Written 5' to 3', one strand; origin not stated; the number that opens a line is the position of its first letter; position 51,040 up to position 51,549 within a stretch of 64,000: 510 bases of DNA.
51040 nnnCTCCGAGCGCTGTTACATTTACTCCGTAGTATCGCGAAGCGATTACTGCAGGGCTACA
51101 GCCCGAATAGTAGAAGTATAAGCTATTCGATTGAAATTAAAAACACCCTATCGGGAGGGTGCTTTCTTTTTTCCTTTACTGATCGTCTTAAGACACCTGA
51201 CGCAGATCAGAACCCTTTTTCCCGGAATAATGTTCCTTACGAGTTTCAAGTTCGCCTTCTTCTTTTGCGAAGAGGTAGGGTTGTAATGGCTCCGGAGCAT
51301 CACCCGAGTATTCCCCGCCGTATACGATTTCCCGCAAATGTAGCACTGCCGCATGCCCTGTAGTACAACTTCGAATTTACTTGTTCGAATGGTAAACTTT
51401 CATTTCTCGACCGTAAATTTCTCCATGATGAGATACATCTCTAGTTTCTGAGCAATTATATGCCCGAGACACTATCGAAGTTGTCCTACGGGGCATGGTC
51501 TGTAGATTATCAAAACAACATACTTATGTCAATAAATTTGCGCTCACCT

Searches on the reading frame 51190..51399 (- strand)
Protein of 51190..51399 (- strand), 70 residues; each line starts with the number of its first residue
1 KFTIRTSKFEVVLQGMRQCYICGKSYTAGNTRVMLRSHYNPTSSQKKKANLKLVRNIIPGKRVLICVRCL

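Call 98: search_protein_families(library=pfam, proteins=[window:51190-51399:-], max_evalue=0.01)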
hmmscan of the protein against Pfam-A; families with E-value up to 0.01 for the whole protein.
window:51190-51399:- (70 aa): 1 family
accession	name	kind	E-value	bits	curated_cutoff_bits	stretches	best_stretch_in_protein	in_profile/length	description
PF00830.24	Ribosomal_L28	-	0.002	18.5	27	1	17-70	1-54/60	Ribosomal L28 family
